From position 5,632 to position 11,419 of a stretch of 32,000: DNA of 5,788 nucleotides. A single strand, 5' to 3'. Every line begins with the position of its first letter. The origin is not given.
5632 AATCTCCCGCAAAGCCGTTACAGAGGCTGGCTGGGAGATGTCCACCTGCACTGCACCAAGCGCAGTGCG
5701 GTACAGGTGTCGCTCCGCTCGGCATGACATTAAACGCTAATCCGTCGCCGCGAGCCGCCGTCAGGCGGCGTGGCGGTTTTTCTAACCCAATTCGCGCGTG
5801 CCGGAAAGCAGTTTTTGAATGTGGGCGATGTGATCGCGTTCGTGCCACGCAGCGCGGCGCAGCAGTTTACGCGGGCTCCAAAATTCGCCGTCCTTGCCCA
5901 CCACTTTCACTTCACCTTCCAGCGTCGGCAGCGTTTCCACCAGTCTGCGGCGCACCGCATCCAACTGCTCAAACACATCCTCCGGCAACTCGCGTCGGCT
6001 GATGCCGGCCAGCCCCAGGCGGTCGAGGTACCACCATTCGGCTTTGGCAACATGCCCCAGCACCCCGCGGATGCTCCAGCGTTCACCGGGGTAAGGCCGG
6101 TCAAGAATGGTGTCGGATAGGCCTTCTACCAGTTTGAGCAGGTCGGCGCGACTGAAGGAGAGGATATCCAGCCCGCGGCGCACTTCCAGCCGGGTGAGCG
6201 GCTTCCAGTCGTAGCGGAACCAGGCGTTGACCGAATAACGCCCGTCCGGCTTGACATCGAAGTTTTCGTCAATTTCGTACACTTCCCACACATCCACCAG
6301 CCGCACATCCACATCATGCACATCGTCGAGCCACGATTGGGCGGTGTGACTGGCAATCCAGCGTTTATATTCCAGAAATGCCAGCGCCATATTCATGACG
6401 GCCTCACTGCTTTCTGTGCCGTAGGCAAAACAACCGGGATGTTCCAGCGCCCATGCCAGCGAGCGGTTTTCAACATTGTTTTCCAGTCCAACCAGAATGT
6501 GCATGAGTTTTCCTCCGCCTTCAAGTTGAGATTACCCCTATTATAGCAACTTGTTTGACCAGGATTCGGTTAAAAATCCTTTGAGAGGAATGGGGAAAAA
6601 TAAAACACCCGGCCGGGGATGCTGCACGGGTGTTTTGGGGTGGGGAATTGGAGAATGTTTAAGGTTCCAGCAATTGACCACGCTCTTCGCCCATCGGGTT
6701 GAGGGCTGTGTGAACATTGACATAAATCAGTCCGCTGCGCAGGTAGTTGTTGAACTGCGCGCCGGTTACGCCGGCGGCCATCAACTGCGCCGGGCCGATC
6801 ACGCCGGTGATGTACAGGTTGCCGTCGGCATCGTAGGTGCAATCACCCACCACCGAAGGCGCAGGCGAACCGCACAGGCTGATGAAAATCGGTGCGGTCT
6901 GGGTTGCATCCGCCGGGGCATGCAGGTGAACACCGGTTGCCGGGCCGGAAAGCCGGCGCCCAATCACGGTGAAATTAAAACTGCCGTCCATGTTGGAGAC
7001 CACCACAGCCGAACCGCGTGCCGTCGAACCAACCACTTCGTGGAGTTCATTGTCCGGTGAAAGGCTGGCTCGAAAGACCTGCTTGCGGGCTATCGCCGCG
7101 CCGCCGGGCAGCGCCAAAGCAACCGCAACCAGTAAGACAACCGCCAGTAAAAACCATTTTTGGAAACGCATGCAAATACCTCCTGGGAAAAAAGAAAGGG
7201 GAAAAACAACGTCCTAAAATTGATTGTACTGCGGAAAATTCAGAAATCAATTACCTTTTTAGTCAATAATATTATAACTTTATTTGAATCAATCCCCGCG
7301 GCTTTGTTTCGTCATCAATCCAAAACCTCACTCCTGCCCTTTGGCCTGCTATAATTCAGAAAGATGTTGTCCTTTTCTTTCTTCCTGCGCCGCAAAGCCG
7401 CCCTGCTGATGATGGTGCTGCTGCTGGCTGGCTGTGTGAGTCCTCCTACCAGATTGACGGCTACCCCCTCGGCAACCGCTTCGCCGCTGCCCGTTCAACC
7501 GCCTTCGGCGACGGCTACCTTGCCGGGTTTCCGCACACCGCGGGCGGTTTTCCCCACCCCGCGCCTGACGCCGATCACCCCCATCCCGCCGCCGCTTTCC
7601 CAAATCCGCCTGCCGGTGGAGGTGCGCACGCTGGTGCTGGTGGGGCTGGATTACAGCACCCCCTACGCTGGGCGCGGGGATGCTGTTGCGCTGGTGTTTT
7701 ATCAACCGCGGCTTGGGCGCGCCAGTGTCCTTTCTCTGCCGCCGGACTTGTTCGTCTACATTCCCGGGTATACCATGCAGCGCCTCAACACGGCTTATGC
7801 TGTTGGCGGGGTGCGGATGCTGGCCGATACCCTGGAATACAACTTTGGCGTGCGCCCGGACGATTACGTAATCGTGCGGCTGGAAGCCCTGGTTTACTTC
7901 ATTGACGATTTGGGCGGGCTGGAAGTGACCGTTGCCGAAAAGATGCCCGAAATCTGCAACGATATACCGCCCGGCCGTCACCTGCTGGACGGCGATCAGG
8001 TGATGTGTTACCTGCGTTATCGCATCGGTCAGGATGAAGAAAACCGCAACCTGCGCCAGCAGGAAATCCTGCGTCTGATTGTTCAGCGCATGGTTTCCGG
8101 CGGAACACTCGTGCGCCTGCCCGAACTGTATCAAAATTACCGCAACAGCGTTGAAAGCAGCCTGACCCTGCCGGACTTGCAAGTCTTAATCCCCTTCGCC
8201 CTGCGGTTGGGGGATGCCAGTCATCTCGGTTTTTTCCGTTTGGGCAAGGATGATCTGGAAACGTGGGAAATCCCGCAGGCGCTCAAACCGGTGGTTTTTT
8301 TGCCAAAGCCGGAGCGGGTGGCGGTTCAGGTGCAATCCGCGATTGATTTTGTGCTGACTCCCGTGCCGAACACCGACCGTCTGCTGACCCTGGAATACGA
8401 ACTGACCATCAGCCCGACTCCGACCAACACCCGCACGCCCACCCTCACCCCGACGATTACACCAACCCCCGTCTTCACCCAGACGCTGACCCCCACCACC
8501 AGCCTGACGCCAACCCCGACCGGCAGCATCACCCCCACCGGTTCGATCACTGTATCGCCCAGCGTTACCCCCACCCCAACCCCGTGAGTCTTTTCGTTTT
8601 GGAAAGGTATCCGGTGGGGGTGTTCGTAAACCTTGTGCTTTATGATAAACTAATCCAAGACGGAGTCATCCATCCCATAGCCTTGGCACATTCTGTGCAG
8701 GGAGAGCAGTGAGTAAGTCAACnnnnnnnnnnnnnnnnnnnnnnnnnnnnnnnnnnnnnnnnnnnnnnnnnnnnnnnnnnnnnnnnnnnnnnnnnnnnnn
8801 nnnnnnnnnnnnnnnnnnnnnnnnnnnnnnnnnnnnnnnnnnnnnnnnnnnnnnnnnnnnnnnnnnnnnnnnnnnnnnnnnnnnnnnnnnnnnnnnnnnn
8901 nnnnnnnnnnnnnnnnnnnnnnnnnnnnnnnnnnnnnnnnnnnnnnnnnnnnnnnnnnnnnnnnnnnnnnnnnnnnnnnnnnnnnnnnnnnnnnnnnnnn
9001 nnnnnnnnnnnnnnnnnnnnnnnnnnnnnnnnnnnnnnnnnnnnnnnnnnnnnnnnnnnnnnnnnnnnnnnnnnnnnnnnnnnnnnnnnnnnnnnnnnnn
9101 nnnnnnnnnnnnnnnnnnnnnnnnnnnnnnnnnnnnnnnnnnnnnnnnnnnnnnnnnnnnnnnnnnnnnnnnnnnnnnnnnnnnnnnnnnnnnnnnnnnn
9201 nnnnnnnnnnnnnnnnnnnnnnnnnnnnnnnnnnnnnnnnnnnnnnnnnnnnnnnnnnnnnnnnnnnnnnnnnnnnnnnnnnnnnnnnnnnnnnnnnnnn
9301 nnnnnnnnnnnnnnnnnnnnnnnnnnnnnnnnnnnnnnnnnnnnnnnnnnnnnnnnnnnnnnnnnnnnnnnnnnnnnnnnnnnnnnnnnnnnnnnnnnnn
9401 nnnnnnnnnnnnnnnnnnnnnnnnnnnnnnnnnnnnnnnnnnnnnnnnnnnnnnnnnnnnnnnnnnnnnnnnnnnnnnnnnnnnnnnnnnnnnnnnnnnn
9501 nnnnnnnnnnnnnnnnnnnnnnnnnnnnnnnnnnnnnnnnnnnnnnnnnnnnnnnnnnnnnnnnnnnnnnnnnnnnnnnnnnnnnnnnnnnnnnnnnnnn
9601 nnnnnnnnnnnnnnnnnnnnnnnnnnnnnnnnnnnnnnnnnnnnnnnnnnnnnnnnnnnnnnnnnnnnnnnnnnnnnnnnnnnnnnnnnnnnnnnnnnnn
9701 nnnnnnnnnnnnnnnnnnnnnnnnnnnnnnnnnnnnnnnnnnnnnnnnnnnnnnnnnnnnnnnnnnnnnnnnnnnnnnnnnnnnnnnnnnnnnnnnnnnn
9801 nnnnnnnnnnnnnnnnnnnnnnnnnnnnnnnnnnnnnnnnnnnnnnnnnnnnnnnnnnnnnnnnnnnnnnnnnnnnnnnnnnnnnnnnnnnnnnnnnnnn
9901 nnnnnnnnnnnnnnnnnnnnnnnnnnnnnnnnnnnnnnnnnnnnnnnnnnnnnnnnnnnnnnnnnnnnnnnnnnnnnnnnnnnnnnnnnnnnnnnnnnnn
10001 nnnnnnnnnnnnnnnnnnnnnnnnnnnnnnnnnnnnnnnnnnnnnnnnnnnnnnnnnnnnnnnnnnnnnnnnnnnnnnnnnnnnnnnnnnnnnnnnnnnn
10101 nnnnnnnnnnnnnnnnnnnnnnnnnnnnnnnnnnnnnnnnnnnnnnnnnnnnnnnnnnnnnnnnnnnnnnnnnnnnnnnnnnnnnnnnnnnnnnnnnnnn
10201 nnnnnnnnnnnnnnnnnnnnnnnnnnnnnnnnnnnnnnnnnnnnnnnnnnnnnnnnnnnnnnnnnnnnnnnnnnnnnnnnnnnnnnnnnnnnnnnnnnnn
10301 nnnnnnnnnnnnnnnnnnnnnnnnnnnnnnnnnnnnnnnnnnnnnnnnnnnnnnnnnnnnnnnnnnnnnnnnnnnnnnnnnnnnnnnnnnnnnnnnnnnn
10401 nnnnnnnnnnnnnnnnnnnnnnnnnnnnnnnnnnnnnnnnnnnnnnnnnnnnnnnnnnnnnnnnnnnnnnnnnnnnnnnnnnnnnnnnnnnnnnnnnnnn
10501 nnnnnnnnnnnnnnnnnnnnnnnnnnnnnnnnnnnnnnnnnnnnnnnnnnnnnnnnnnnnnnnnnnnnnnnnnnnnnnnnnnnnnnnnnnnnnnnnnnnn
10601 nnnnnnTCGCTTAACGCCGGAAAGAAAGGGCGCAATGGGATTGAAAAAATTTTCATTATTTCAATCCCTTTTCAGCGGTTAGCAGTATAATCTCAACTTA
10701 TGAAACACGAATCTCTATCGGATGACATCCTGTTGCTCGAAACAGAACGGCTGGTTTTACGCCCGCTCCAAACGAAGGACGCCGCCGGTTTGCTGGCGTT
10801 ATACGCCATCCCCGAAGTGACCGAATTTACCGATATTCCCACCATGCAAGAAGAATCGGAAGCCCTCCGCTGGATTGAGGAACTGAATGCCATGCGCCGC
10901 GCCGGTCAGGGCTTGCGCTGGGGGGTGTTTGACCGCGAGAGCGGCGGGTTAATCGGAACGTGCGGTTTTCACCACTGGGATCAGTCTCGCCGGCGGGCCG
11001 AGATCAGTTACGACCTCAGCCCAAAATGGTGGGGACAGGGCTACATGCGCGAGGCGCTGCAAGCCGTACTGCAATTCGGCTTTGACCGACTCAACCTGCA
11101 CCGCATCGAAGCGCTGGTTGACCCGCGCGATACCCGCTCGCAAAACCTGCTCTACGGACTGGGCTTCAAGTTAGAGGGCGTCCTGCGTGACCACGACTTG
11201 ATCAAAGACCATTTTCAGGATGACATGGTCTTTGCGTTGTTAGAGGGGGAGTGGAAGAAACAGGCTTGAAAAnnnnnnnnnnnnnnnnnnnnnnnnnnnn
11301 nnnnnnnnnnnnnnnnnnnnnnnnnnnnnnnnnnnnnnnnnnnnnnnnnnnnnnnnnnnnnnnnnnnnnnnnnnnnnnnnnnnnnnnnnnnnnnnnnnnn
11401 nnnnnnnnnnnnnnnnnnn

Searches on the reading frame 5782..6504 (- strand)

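Call 86: search_protein_families(library=pfam, proteins=[window:5782-6504:-], max_evalue=0.0001)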
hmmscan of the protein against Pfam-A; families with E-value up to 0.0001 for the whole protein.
window:5782-6504:- (240 aa): 3 families
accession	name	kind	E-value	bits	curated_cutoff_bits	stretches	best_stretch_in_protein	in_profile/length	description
PF12867.12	DinB_2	-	1.3e-14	55.2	24.8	1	115-229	2-128/128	DinB superfamily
PF04978.18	MST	-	4.1e-06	27.8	27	1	113-162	4-53/149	Mycothiol-S-transferase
PF11716.13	MDMPI_N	-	3.8e-05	24.8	24.2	1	119-164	5-50/140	Mycothiol maleylpyruvate isomerase N-terminal domain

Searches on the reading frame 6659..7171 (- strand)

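Call 86: search_protein_families(library=pfam, proteins=[window:6659-7171:-], max_evalue=0.0001)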
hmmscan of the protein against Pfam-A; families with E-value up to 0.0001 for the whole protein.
window:6659-7171:- (170 aa): 1 family
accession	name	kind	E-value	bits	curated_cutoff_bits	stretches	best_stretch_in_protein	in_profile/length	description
PF07452.17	CHRD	-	1.1e-15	58.9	24.1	1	33-167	1-117/117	CHRD domain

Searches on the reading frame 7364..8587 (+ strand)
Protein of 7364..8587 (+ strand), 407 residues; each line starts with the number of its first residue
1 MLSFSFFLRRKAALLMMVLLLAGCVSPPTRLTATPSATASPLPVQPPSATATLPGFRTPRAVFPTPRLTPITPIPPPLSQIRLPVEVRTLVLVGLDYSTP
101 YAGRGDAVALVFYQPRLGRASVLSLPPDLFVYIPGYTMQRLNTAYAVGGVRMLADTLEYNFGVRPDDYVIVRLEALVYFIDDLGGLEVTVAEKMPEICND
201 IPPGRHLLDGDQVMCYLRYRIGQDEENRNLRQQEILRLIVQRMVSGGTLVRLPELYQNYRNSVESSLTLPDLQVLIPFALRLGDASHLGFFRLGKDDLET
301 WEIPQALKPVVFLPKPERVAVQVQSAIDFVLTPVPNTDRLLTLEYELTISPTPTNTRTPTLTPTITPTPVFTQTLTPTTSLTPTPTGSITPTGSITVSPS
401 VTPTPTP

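Call 7: search_protein_families(library=pfam, proteins=[window:7364-8587:+], max_evalue=0.00001)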
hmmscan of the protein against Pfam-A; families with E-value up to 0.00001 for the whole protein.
window:7364-8587:+ (407 aa): 1 family
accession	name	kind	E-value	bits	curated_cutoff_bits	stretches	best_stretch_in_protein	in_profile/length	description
PF03816.19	LytR_cpsA_psr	-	5.2e-27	95.3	24.6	1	104-244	1-149/150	LytR_cpsA_psr family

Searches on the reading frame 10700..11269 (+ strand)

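Call 86: search_protein_families(library=pfam, proteins=[window:10700-11269:+], max_evalue=0.0001)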
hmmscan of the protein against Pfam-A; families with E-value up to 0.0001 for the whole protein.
window:10700-11269:+ (189 aa): 3 families
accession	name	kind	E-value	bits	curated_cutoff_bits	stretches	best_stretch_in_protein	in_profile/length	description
PF13302.13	Acetyltransf_3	-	5.6e-35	121.5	25.4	1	17-157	1-138/138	Acetyltransferase (GNAT) domain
PF00583.31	Acetyltransf_1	-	4.5e-12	46.7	20.7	1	62-156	24-116/116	Acetyltransferase (GNAT) family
PF13420.13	Acetyltransf_4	-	5.5e-10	39.9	24.3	1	21-177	2-155/155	Acetyltransferase (GNAT) domain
